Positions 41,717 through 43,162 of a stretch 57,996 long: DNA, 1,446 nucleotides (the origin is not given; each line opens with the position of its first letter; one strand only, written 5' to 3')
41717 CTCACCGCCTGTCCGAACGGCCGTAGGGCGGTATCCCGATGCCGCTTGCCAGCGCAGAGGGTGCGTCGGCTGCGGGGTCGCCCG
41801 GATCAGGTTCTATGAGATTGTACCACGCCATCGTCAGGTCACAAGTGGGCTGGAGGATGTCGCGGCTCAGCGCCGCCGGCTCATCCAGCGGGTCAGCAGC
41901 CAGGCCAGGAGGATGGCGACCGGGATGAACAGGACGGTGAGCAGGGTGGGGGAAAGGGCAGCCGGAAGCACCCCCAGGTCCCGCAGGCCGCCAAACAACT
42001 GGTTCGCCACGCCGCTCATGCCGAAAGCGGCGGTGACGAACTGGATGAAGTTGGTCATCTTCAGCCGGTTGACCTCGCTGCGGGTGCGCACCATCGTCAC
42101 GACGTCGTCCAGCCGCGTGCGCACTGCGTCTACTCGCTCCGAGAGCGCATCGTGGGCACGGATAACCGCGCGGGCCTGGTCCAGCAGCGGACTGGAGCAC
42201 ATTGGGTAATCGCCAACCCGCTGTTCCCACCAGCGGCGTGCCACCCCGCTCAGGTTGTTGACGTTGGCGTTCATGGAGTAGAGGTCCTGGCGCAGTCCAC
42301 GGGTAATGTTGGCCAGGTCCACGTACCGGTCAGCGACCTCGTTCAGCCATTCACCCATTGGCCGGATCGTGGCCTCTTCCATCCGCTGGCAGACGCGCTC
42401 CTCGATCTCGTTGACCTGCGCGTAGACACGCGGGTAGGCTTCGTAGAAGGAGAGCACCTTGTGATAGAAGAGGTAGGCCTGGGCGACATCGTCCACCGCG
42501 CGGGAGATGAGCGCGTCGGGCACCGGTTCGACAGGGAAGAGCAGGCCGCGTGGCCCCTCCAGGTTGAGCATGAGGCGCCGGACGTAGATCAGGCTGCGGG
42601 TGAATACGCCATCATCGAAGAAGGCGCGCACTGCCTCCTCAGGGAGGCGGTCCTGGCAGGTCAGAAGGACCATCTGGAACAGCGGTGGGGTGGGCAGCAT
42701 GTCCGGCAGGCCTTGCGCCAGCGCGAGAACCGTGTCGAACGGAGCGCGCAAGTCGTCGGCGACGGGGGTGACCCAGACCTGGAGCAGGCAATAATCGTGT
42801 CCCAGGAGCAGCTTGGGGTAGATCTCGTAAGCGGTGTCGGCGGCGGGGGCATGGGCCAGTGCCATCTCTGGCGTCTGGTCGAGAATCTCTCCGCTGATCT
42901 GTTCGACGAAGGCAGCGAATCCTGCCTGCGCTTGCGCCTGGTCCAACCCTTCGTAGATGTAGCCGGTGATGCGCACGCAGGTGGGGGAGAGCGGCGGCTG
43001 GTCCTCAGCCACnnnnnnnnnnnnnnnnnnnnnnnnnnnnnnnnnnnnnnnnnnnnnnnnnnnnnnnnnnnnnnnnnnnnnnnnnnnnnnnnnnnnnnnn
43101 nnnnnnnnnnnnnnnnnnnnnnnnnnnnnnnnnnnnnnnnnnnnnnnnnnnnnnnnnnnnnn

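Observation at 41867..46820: Four-gene CHAT-protease cassette resembling a variant CATRA conflict system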

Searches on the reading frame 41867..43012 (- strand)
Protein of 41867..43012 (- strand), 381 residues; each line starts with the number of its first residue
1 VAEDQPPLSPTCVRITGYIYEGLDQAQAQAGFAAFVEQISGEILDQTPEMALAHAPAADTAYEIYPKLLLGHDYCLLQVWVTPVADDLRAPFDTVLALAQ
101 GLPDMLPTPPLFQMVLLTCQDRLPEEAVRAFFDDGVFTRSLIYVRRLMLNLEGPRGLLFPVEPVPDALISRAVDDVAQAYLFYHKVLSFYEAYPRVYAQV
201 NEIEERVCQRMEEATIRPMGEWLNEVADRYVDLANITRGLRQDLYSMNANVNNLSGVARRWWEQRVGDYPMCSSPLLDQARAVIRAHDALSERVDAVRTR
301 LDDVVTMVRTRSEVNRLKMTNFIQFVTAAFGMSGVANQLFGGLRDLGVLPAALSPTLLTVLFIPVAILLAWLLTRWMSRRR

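Call 3: search_protein_families(library=pfam, proteins=[window:41867-43012:-], max_evalue=1)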
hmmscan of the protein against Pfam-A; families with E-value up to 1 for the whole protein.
window:41867-43012:- (381 aa): 1 family
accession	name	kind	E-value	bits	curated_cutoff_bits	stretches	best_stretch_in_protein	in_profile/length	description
PF11902.13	DUF3422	-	0.023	14.3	25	1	332-380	372-417/418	Protein of unknown function (DUF3422)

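Call 4: search_protein_families(library=padloc, proteins=[window:41867-43012:-], max_evalue=1)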
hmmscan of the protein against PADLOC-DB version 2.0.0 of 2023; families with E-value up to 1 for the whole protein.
window:41867-43012:- (381 aa): 1 family
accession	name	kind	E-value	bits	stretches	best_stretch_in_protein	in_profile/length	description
PDLC01499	Cas11d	-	0.039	11.9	0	57-72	33-48/185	CAS-I-D; effector_SS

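Call 5: search_protein_families(library=ncbifam, proteins=[window:41867-43012:-], max_evalue=1)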
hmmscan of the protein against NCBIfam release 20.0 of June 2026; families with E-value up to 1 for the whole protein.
window:41867-43012:- (381 aa): 0 families

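Call 6: find_homologous_proteins(query=window:41867-43012:-)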
Query window:41867-43012:- (381 aa): 6 proteins with E <= 0.001 among 8000 candidates.
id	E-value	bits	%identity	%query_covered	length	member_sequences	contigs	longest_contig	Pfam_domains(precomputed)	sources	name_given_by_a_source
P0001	7.5e-252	853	99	100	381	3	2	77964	-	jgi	jgi:hypothetical protein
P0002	8.0e-148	511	62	100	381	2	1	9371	-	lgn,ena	-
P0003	7.8e-143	494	58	100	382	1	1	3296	-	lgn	-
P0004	2.7e-138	479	58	100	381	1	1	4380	-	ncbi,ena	-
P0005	5.2e-137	475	57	100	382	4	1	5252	-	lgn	-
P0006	3.3e-132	459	57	100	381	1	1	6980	-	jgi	jgi:hypothetical protein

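Call 8: find_encoding_contigs(protein=P0002, flank=10000, max_places=3)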
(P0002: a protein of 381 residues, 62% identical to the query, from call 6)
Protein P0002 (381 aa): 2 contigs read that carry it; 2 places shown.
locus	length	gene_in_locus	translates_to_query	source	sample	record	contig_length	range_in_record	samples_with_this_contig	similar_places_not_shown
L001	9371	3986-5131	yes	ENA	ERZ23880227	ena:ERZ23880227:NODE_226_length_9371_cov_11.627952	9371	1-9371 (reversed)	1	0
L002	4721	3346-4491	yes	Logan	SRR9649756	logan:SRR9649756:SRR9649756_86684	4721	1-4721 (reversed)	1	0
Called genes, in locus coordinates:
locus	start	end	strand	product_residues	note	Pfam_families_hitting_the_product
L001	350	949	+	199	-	-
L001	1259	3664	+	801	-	PF03568:Separin_C (faint), PF12770:CHAT, PF01364:Peptidase_C25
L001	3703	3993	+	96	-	-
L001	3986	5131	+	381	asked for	-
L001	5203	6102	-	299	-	PF01040:UbiA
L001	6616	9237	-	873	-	PF14312:FG-GAP_2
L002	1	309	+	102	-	?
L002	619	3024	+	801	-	PF03568:Separin_C (faint), PF12770:CHAT, PF01364:Peptidase_C25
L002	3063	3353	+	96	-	-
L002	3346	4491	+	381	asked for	-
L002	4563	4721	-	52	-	?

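Call 9: find_encoding_contigs(protein=P0006, flank=10000, max_places=3)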
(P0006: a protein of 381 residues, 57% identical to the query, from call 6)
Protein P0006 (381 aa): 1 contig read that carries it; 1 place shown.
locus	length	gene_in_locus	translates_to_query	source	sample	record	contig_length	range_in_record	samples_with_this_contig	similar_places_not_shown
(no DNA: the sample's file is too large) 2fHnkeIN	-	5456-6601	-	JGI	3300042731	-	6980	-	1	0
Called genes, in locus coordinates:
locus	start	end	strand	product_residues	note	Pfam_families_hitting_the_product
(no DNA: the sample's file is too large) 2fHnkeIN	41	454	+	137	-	PF07314:Lit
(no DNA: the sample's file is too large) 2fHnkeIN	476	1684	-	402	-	PF01676:Metalloenzyme, PF10143:PhosphMutase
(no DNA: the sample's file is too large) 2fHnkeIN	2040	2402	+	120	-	-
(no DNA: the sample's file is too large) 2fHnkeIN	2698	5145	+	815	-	PF03568:Separin_C (faint), PF12770:CHAT, PF01364:Peptidase_C25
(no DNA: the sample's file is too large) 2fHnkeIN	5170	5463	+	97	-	-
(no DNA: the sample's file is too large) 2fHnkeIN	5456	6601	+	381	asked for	-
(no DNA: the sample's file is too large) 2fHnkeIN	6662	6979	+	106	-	?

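Call 10: find_encoding_contigs(protein=P0005, flank=10000, max_places=3)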
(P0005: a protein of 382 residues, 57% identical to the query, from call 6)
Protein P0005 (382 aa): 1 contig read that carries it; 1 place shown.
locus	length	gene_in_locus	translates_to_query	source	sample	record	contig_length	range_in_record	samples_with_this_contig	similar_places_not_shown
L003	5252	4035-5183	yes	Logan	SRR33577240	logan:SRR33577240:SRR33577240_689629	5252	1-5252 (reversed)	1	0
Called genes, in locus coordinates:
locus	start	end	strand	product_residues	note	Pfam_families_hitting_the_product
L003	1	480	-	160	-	?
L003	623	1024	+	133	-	-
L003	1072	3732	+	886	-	PF12773:DZR, PF13240:Zn_Ribbon_1 (faint), PF12770:CHAT, PF01364:Peptidase_C25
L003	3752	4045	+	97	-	-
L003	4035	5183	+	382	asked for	-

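Call 11: find_encoding_contigs(protein=P0004, flank=10000, max_places=3)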
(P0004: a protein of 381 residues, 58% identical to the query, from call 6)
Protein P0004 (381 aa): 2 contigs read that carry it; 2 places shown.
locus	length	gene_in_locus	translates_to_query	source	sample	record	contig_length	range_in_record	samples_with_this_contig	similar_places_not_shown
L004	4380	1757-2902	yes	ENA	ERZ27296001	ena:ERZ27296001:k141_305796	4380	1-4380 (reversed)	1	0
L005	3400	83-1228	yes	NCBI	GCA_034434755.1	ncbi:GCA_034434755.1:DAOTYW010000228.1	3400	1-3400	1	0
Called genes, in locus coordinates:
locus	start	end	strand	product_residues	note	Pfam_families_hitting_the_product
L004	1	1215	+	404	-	?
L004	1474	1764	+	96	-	-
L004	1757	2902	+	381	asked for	-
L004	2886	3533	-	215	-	PF00596:Aldolase_II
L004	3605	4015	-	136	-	PF23198:PDE8A_N (weak), PF00072:Response_reg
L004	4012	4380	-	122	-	?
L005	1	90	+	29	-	?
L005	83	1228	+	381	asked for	-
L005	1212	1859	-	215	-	PF00596:Aldolase_II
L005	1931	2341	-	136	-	PF23198:PDE8A_N (weak), PF00072:Response_reg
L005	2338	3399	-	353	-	?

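Call 31: find_related_loci(query=A1, collection=genome_contigs, flank=10000)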
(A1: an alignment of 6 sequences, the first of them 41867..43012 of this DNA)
Query A1 (381 aa) in genome_contigs; peptide patterns used: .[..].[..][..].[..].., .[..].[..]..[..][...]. (x = any residue, [..] = any of these).
37 stretches matched a pattern; 3 encode a relative of the query (tblastn E <= 1e-3); 3 distinct loci.
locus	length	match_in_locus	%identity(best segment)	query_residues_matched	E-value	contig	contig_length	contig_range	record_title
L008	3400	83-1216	57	1-378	5e-140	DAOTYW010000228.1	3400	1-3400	MAG TPA_asm: Anaerolineae bacterium isolate H33_435 k95_1194674, whole genome shotgun sequence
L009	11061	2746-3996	32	9-379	2e-67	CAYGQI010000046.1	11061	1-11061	MAG TPA_asm: uncultured Anaerolineales bacterium isolate ERP119294_co1_125 genome assembly, contig: NODE_8081_length_110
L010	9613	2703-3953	32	9-379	3e-66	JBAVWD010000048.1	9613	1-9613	MAG: Anaerolineae bacterium isolate MFD01591_ilm_asm_bin2 k127_173163, whole genome shotgun sequence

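Call 32: predict_structure(alignment_id=A1)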
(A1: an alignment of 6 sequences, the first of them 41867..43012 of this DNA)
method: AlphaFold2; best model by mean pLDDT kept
length: 381 residues; sequences in the alignment: 6
mean_pLDDT: 72.3   pTM: 0.58
mean pLDDT of the five models: 72.3, 63.5, 50.2, 49.1, 43.3
residues with pLDDT >= 90: 16; 70-90: 238; 50-70: 99; < 50: 28
segments of 3 or more residues with pLDDT < 50: 1-10, 135-141, 265-272
pLDDT, mean of each block of 10 residues (from residue 1): 34 66 78 91 89 82 85 78 64 75 81 77 67 49 64 75 74 77 80 85 81 66 71 79 78 71 48 65 84 82 72 63 59 66 75 74 74 71 45
secondary structure, 60 per line:
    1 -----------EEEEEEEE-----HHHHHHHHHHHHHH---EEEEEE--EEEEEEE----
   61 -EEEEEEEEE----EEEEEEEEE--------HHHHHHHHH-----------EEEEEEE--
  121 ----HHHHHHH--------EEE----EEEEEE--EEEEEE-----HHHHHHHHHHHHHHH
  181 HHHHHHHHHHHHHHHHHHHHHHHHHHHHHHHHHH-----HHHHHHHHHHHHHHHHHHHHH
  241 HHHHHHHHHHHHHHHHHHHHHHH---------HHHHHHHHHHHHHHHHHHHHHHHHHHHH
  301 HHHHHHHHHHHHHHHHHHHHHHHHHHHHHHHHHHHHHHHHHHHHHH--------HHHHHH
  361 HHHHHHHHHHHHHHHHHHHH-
elements in order: E12-19 H25-38 E42-47 E50-56 E62-70 E75-83 H92-100 E112-118 H125-131 E140-142 E147-152 E155-160 H166-214 H220-263 H273-346 H355-380

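Call 35: search_protein_families(library=pfam, proteins=[L009:1344-2420:+, L009:2439-2726:+, L009:2665-4008:+, L009:85-1269:-, L009:4672-6078:+, L009:4744-6435:-, L009:6567-10847:-], max_evalue=0.01)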
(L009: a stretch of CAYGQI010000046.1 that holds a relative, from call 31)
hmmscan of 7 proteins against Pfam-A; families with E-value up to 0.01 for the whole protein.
L009:1344-2420:+ (358 aa): 1 family
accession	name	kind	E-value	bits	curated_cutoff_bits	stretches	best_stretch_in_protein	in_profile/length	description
PF00579.31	tRNA-synt_1b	-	4.3e-70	236.8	21.1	1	36-310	5-289/292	tRNA synthetases class I (W and Y)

L009:2439-2726:+ (95 aa): 0 families

L009:2665-4008:+ (447 aa): 0 families

L009:85-1269:- (394 aa): 2 families
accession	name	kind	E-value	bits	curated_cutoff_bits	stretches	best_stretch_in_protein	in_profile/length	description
PF01676.23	Metalloenzyme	-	2.2e-35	122.8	24.3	1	6-378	2-251/252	Metalloenzyme superfamily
PF01663.27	Phosphodiest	-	0.0055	16.8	23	1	264-333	147-225/342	Type I phosphodiesterase / nucleotide pyrophosphatase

L009:4672-6078:+ (468 aa): 0 families

L009:4744-6435:- (563 aa): 3 families
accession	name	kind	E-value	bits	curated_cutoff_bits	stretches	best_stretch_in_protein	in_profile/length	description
PF00575.29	S1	-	5.9e-67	222.5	22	4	215-286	2-74/74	S1 RNA binding domain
PF23459.1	S1_RRP5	-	2.7e-11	44.3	27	1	215-285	1-72/72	RRP5 S1 domain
PF13509.12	S1_2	-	2.4e-06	28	21.8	0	302-345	1-43/61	S1 domain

L009:6567-10847:- (1426 aa): 8 families
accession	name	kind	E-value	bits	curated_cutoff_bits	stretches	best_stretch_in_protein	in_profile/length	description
PF04997.17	RNA_pol_Rpb1_1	-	3.8e-80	270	39.7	2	358-509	156-312/312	RNA polymerase Rpb1, domain 1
PF04998.22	RNA_pol_Rpb1_5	-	4.7e-68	230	28.5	1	912-1336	1-266/267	RNA polymerase Rpb1, domain 5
PF00623.25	RNA_pol_Rpb1_2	-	3.9e-38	131.8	25.3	1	511-652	1-165/166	RNA polymerase Rpb1, domain 2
PF04983.23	RNA_pol_Rpb1_3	-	2.2e-26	93.1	28.9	1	656-804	1-162/162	RNA polymerase Rpb1, domain 3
PF05000.22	RNA_pol_Rpb1_4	-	1.3e-07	31.9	24.8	1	844-909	12-106/107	RNA polymerase Rpb1, domain 4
PF01333.25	Apocytochr_F_C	-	8.6e-05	23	30.4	0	1126-1180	19-71/118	Apocytochrome F, C-terminal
PF01442.23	Apolipoprotein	-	0.00064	19.9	90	1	148-217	36-105/190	Apolipoprotein A1/A4/E domain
PF01551.29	Peptidase_M23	-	0.009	16.6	28.7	0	1107-1175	9-77/96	Peptidase family M23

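Call 36: fold_search(model_id=the predicted structure, library=pdb)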
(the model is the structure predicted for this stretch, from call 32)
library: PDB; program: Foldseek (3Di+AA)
matches with E <= 10: 1323; with E <= 0.001: 26
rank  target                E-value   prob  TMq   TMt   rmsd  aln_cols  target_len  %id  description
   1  8tmi_E                6.3e-05  1.00  0.33  0.36  13.7       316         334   10  Cryo-EM structure of CorA in complex with conformation-specific synthetic antibody C18 and 100 uM MgCl2, State MG0.1-2 (released 2025-02-12)
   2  5jtg_E                1.0e-04  1.00  0.30  0.35  16.7       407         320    9  Crystal structure of Thermotoga maritima mutant D89K/D253K (released 2017-01-25)
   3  5jtg_C                1.3e-04  1.00  0.30  0.34  16.8       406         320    9  Crystal structure of Thermotoga maritima mutant D89K/D253K (released 2017-01-25)
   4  8tmd_B                2.0e-04  1.00  0.37  0.40  15.3       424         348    7  Cryo-EM structure of CorA in complex with conformation-specific synthetic antibody C18 and 100 uM MgCl2, State MG0.1-1 (released 2025-02-12)
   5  2iub_I                2.3e-04  1.00  0.34  0.38  15.9       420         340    8  Crystal structure of a divalent metal ion transporter CorA at 2.9 A resolution. (released 2006-08-03)
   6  5jtg_B                2.3e-04  1.00  0.32  0.36  16.3       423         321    8  Crystal structure of Thermotoga maritima mutant D89K/D253K (released 2017-01-25)
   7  2iub_A                2.6e-04  1.00  0.31  0.35  16.1       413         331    8  Crystal structure of a divalent metal ion transporter CorA at 2.9 A resolution. (released 2006-08-03)
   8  4i0u_D                2.6e-04  1.00  0.32  0.35  15.7       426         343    8  Improved structure of Thermotoga maritima CorA at 2.7 A resolution (released 2013-03-06)
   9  3jcf_A                3.1e-04  1.00  0.32  0.34  14.6       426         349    9  Cryo-EM structure of the magnesium channel CorA in the closed symmetric magnesium-bound state (released 2016-02-17)
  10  2iub_H                3.1e-04  1.00  0.33  0.36  15.8       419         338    8  Crystal structure of a divalent metal ion transporter CorA at 2.9 A resolution. (released 2006-08-03)
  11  8tmc_B                3.9e-04  1.00  0.34  0.36  15.9       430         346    9  Cryo-EM structure of CorA in complex with conformation-specific synthetic antibody C12 and 20 mM MgCl2, State MG20-2 (released 2025-02-12)
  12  5jrw_D                4.4e-04  1.00  0.31  0.34  15.1       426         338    8  Crystal structure of Thermotoga maritima mutant D89R/D253R (released 2017-01-25)
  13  2iub_F                4.4e-04  1.00  0.32  0.35  15.8       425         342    9  Crystal structure of a divalent metal ion transporter CorA at 2.9 A resolution. (released 2006-08-03)
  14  8tme_C                4.9e-04  1.00  0.35  0.39  13.6       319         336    9  Cryo-EM structure of CorA in complex with conformation-specific synthetic antibody C18 and 100 uM MgCl2, State MG0.1-1 (released 2025-02-12)
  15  8tmc_C                4.9e-04  1.00  0.30  0.33  11.8       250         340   12  Cryo-EM structure of CorA in complex with conformation-specific synthetic antibody C12 and 20 mM MgCl2, State MG20-2 (released 2025-02-12)
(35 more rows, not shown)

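Call 38: search_protein_representatives(alignment_id=A1)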
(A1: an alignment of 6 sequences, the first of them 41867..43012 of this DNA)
Query: 6 sequences, 381 profile positions. Proteins with E-value up to 0.001 (for the whole library): 54; up to 1e-10: 19; up to 1e-30: 4. The best 54 are listed.
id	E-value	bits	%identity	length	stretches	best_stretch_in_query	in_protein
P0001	3.0e-207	704.6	-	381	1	1-381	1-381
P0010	2.9e-79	283.3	-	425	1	7-315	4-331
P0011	1.6e-51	192.0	-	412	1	9-314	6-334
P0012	6.2e-34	134.1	-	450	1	6-315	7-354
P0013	7.2e-30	120.7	-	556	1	4-311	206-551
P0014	8.3e-27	110.7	-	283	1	165-315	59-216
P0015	1.5e-25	106.5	-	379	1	47-324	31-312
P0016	1.7e-24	103.1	-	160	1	6-105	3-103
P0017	6.8e-23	97.8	-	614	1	7-375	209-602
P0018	6.0e-22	94.7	-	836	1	2-309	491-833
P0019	1.3e-20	90.3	-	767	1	6-313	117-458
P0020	5.6e-17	78.3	-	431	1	9-321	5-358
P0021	5.2e-15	71.8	-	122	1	57-153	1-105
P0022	4.3e-14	68.8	-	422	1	8-347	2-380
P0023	4.3e-14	68.8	-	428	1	9-315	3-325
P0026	4.8e-12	62.1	-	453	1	53-325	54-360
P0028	1.8e-10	56.9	-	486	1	10-313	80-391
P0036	1.7e-07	47.1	-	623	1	170-376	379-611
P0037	5.7e-07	45.4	-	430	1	9-337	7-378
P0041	6.4e-06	41.9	-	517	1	147-376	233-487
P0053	1.3e-04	37.6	-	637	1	170-315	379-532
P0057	2.1e-04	36.9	-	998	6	105-167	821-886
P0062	8.1e-04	35.0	-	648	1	168-374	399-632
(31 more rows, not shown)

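Call 40: search_protein_families(library=pfam, alignment_id=A2, max_evalue=0.001)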
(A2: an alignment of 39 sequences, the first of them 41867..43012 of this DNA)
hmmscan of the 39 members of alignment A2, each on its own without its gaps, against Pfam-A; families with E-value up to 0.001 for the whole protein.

A. member 1, window:41867-43012:- (381 aa): 0 families

B. families by the number of members that match (of 39 scanned): 31 families (the first 25 are shown)
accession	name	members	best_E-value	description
PF11902.13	DUF3422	15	5.3e-55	Protein of unknown function (DUF3422)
PF02943.20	FeThRed_B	4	4.4e-21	Ferredoxin thioredoxin reductase catalytic beta chain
PF00462.30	Glutaredoxin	4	5.7e-13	Glutaredoxin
PF12838.12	Fer4_7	2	5.7e-08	4Fe-4S dicluster domain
PF23247.1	LRR_RPS2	1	1.9e-112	Plant disease resistance protein RPS2-like, leucine-rich repeats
PF00069.31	Pkinase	1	5.2e-35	Protein kinase domain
PF19974.5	TCAD9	1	3.9e-32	Ternary complex associated domain 9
PF07714.23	PK_Tyr_Ser-Thr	1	1.9e-23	Protein tyrosine and serine/threonine kinase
PF23952.1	LRR_EndoS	1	4.2e-17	Endo-beta-N-acetylglucosaminidase EndoS LRR domain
PF12920.12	TcdA_TcdB_pore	1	2.7e-11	TcdA/TcdB pore forming domain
PF25019.1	LRR_R13L1-DRL21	1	1.5e-09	R13L1/DRL21 LRRs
PF00037.32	Fer4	1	7.9e-09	4Fe-4S binding domain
PF10407.14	Cytokin_check_N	1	1.2e-08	Cdc14 phosphatase binding protein N-terminus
PF13560.12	HTH_31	1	5.4e-08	Helix-turn-helix domain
PF17462.7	DUF5424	1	2.2e-07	Family of unknown function (DUF5424)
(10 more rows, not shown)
